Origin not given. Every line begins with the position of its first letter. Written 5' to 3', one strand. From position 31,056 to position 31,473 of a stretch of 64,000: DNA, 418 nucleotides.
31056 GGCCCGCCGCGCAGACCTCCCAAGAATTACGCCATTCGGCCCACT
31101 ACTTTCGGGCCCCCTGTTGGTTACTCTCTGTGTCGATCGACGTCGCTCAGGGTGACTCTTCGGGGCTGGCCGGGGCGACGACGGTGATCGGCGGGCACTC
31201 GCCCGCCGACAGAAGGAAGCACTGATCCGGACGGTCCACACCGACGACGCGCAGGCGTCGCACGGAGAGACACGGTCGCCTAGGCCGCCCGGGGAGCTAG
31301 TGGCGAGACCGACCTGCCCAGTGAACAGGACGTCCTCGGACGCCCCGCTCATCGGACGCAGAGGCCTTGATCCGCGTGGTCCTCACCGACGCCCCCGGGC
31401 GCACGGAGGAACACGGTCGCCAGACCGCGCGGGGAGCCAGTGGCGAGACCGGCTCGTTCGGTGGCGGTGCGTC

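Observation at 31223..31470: Each leader is itself a tandem duplication: four copies of a unit with an invariant 22-nt core and compensatory hairpins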

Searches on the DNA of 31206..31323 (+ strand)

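Call 22: build_rna_model(alignment_id=A3, structure=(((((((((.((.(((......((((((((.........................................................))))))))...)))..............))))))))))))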
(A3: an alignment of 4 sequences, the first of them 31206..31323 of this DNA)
Model R1 built from alignment A3 (4 sequences, 126 columns); structure: as given.
model positions 119; base pairs 21; branch points 0; effective number of sequences 1.28; information 0.59 bits per position. Calibrated on 0.2 Mb of random sequence (short: E-values are rough).
structure used (alignment columns):
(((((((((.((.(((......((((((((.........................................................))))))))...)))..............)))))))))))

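Call 23: search_with_rna_model(model_id=R1, sources=[window, L001, L002, L003, L004, L005, L006, L007, L008, L009, L010, L011, L012, L013, L014, L015, L016, L017, L018, L019, L020, L021, L022, L023, L024, L025, L026, L027, L028, L029, L030, L031, L032, L033, L034, L035, L036, L037, L038, L039, L040, L041, L042, L043, L044, L045, L046, L047, L048, L049, L050, L051, L052, L053, L054, L055, L056, L057, L058, L059, L060], max_evalue=0.01)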
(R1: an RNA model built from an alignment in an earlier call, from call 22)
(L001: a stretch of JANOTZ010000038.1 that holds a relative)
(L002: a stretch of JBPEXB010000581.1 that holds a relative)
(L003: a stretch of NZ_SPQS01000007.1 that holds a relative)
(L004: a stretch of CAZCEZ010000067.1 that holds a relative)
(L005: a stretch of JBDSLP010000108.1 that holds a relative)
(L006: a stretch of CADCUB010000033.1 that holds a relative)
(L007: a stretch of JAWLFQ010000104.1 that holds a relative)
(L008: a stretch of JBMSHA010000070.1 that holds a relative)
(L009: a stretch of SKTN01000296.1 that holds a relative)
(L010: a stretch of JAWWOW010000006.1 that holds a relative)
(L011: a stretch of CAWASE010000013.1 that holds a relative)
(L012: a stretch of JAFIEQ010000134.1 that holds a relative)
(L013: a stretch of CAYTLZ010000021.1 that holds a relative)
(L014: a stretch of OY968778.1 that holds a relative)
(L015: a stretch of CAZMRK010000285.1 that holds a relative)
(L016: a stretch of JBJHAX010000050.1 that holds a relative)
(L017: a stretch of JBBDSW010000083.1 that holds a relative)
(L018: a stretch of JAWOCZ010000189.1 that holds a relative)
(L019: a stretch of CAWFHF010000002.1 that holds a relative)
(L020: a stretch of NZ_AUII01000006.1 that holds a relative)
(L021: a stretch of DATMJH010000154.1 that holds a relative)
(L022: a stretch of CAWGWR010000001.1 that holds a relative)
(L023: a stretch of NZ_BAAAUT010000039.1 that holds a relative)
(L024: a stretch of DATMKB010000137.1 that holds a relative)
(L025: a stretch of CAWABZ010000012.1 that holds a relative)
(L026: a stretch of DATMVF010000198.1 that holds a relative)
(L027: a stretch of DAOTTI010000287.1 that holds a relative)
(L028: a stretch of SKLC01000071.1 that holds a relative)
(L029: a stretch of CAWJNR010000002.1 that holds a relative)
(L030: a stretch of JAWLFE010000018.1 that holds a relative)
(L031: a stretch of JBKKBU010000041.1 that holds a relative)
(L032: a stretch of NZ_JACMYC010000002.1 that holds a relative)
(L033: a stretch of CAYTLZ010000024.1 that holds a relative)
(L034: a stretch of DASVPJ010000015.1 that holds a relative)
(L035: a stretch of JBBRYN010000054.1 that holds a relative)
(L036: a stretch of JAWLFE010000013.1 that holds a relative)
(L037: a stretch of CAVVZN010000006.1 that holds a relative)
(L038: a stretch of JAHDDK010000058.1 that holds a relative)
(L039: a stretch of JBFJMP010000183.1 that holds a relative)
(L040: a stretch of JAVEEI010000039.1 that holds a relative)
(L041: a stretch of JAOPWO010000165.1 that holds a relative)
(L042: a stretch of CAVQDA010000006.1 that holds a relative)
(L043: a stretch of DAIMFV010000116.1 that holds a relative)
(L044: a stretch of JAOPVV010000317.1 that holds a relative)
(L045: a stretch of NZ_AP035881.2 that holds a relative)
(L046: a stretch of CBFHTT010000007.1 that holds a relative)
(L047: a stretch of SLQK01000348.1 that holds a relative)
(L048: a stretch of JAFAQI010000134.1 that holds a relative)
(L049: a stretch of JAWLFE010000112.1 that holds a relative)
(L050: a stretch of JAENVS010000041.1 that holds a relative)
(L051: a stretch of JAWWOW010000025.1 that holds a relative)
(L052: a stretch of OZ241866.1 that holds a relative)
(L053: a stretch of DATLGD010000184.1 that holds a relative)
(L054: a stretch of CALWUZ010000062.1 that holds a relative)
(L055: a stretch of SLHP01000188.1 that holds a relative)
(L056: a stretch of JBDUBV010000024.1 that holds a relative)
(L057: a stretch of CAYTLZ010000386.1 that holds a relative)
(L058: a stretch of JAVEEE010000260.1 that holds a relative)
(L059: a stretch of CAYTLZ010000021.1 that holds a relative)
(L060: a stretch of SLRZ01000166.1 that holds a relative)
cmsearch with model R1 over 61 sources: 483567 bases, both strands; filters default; matches with E-value up to 0.01: 54.
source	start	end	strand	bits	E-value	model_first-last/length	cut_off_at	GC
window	32946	33061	+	129.1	4e-29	1-119/119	no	0.69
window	31351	31463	+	124.8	4.6e-28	1-119/119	no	0.73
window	32793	32917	+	121.5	3.1e-27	1-119/119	no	0.65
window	31206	31323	+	116.8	4.8e-26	1-119/119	no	0.69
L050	768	884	-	115.1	1.2e-25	1-119/119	no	0.68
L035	1974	2091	+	111.5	1e-24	1-119/119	no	0.66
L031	1216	1330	-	105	4.3e-23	1-119/119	no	0.7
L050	914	1031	-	102.1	2.2e-22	1-119/119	no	0.68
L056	822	939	-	99.1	1.2e-21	1-119/119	no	0.71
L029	194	298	+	96.8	4.6e-21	1-119/119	no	0.71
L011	1068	1186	-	96.2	6.8e-21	1-119/119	no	0.69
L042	5644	5751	+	93.1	4.1e-20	1-119/119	no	0.67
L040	6612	6725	-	88.2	6.9e-19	1-119/119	no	0.68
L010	3082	3210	+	86.7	1.6e-18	1-119/119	no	0.67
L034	5020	5136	+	85.8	2.7e-18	1-119/119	no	0.72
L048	4460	4578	-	85.2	3.8e-18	1-119/119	no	0.72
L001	2918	3031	+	84.3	6.4e-18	1-119/119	no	0.68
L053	1291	1412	-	79.8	8.5e-17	1-119/119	no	0.72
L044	2294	2411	+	79.5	1e-16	1-119/119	no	0.74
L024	1718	1842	+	77.7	2.9e-16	1-119/119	no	0.75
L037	2950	3061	-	76.7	5.2e-16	1-119/119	no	0.71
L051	2244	2374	+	75.3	1.1e-15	1-119/119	no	0.71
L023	6813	6926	-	70.2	2.1e-14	1-119/119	no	0.67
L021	854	954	-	67.3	1.1e-13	1-119/119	no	0.75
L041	2117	2228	+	64.1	7e-13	1-119/119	no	0.72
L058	3177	3277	-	61.4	3.4e-12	1-119/119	no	0.73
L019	4667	4771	-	59.9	8e-12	1-119/119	no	0.73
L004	4390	4499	-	51.5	1e-09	1-119/119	no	0.67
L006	1242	1348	+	50.9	1.5e-09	1-119/119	no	0.74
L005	4966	5048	-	46.2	2.1e-08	1-119/119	no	0.69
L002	1688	1777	-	45.9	2.5e-08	1-119/119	no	0.69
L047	977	1072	-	43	1.4e-07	1-119/119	no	0.73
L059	4483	4583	-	41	4.2e-07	1-119/119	no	0.7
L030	77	191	-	40.3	6.3e-07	1-119/119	no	0.68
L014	3158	3260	+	39.6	9.5e-07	1-119/119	no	0.69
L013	4455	4563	+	39.2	1.2e-06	1-119/119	no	0.73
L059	7720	7827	-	38.1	2.2e-06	1-119/119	no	0.69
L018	4875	4970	-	37.9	2.6e-06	1-119/119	no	0.75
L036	1109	1200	+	37.8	2.7e-06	1-119/119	no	0.72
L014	7112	7210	+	37.7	2.8e-06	1-119/119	no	0.73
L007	2916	3018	+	36.8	4.9e-06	1-119/119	no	0.75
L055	5822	5915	-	35.3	1.1e-05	1-119/119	no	0.72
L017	2451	2540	-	34.9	1.5e-05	1-119/119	no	0.76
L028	3388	3487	+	34.6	1.7e-05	1-119/119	no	0.74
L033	6627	6742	-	33.7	2.8e-05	1-119/119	no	0.69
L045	3852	3932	-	33.7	2.9e-05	1-119/119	no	0.7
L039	133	254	-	33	4.4e-05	1-119/119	no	0.7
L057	353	442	-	32.6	5.3e-05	1-119/119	no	0.73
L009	1428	1536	+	32.3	6.4e-05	1-119/119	no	0.73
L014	5070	5170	+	30.9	0.00015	1-119/119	no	0.66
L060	2658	2761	-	30.1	0.00023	1-119/119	no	0.77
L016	5076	5173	+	30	0.00024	1-119/119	no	0.67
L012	270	363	-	28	0.00076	1-119/119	no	0.73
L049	7398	7503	+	24.5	0.0057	1-119/119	no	0.7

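Call 24: search_with_rna_model(model_id=R1, sources=[L061, L062, L063, L064, L065, L066, L067, L068, L069, L070, L071, L072, L073, L074, L075, L076, L077, L078, L079, L080, L081, L082, L083, L084, L085, L086, L087, L088, L089, L090, L091, L092, L093, L094, L095, L096, L097, L098, L099, L100, L101, L102, L103, L104, L105, L106, L107, L108, L109, L110, L111, L112, L113, L114, L115, L116, L117, L118, L119, L120], max_evalue=0.01)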
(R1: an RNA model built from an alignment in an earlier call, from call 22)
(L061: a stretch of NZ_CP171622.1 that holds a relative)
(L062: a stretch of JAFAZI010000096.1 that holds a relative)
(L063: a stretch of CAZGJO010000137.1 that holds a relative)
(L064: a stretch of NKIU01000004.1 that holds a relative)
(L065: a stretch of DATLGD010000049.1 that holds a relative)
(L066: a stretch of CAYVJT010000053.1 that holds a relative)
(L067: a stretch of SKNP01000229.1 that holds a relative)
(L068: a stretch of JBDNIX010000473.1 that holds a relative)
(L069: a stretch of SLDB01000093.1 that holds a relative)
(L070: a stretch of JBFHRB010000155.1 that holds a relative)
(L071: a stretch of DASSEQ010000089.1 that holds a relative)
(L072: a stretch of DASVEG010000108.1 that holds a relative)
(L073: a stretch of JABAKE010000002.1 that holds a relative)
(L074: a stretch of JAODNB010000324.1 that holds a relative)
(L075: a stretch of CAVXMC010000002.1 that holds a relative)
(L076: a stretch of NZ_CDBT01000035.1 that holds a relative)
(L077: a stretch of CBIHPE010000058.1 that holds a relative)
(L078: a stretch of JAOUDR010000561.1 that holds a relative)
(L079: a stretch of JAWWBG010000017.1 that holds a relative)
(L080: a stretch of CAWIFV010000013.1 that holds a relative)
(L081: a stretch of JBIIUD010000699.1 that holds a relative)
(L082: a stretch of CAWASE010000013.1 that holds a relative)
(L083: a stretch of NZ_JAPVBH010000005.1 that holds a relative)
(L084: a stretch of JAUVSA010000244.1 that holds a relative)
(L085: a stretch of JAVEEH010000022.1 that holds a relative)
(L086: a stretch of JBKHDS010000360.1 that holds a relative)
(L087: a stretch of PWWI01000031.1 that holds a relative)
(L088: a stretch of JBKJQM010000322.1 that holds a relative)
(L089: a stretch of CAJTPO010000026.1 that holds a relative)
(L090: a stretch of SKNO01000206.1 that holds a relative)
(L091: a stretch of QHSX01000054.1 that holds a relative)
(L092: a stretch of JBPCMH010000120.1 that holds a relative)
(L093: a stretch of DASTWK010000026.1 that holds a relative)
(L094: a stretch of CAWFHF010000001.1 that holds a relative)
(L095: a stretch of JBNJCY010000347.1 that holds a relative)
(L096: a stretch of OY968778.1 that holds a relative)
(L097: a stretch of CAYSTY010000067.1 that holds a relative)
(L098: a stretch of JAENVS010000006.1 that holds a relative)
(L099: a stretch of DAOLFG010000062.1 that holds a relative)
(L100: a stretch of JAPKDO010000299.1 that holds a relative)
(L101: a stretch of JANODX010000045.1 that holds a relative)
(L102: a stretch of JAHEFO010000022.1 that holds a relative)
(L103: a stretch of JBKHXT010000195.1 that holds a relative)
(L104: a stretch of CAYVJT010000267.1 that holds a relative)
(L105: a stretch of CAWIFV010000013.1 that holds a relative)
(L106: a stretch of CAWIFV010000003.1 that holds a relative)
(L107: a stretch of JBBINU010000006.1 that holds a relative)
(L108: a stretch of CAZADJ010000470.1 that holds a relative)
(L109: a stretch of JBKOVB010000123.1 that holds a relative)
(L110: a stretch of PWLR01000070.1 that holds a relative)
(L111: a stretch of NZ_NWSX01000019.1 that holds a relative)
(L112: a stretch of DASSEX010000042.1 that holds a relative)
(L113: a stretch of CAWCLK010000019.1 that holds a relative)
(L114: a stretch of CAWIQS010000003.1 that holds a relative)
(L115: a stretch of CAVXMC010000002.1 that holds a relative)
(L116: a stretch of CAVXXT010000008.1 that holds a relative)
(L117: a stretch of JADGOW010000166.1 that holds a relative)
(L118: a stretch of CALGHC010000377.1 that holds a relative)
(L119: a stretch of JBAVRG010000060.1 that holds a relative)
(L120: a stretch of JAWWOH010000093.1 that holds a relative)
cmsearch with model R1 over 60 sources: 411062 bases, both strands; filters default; matches with E-value up to 0.01: 54.
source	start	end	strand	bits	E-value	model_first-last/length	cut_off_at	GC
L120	3408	3525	+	127.5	8.3e-29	1-119/119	no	0.69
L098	7654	7784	-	118.7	1.3e-26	1-119/119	no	0.67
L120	3264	3379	+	115.9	6.7e-26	1-119/119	no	0.68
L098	7813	7932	-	111.7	7.4e-25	1-119/119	no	0.66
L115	924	1034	-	107.3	9.5e-24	1-119/119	no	0.7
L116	3511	3610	-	99.5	8.7e-22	1-119/119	no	0.7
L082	346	464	+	95.7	7.8e-21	1-119/119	no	0.7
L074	4006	4125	-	93.9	2.2e-20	1-119/119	no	0.7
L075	4298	4417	+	92.6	4.5e-20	1-119/119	no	0.67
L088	1414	1518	+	90.9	1.2e-19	1-119/119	no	0.72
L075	4156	4258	+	90.7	1.3e-19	1-119/119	no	0.7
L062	4662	4780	+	88.8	4e-19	1-119/119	no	0.66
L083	6721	6832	+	88.5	4.8e-19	1-119/119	no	0.69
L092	3727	3841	-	87.2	1e-18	1-119/119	no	0.67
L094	4036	4161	+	85.3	3e-18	1-119/119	no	0.75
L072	6906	7029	-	84.2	5.9e-18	1-119/119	no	0.66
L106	4224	4350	-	82.1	2e-17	1-119/119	no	0.69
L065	175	302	+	78.5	1.5e-16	1-119/119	no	0.77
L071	3408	3516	-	77.4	2.8e-16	1-119/119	no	0.69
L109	3465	3579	+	76.5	4.7e-16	1-119/119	no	0.73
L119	945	1058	-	75.5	8.4e-16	1-119/119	no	0.7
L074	4161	4259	-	73.3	3e-15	1-119/119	no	0.71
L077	6674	6767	+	72.6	4.6e-15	11-109/119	no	0.77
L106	4561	4657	+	71.3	9.6e-15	10-110/119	no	0.71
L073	1817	1931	-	65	3.6e-13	1-119/119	no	0.71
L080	2078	2172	-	59.7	7.8e-12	1-119/119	no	0.67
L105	6228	6328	-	58.9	1.2e-11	1-119/119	no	0.68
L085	5011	5097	+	57.5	2.7e-11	1-119/119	no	0.71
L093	3392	3490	-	53.6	2.5e-10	1-119/119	no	0.7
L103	1231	1330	+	49.5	2.8e-09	1-119/119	no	0.67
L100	2921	3023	+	48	6.7e-09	1-119/119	no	0.67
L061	1297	1385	-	47.2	1e-08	1-119/119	no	0.65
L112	481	578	-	46.6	1.4e-08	1-119/119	no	0.72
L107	6733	6817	-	45.2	3.3e-08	1-119/119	no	0.78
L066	5341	5477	-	45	3.6e-08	1-119/119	no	0.67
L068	3506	3614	+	43.1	1.1e-07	1-119/119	no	0.65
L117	5932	6045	+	41.5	2.7e-07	1-119/119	no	0.72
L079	2592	2692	+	41.1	3.4e-07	1-119/119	no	0.69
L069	2478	2580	-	40.6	4.7e-07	1-119/119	no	0.75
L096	3333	3421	-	39.9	6.8e-07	1-119/119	no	0.74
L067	1457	1562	-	39.7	7.6e-07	1-119/119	no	0.75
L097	732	825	+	37.8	2.3e-06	1-119/119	no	0.71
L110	917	1013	-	35.9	6.7e-06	1-119/119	no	0.68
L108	171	270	-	35.2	1e-05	1-119/119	no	0.73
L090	5715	5833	+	34.7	1.4e-05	1-119/119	no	0.72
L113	4212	4322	+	34.2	1.8e-05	1-119/119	no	0.71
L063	853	956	-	34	2.1e-05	1-119/119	no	0.71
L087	3494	3589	-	33.9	2.1e-05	1-119/119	no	0.76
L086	2537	2630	-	32.4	5e-05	1-119/119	no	0.72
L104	4691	4784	-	30.7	0.00014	1-119/119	no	0.68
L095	1987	2089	+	30.4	0.00016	1-119/119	no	0.77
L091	4475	4559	+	28.9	0.00039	1-119/119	no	0.72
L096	4879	4976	-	25.8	0.0024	1-119/119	no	0.78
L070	1069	1176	-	24.6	0.0047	1-119/119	no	0.71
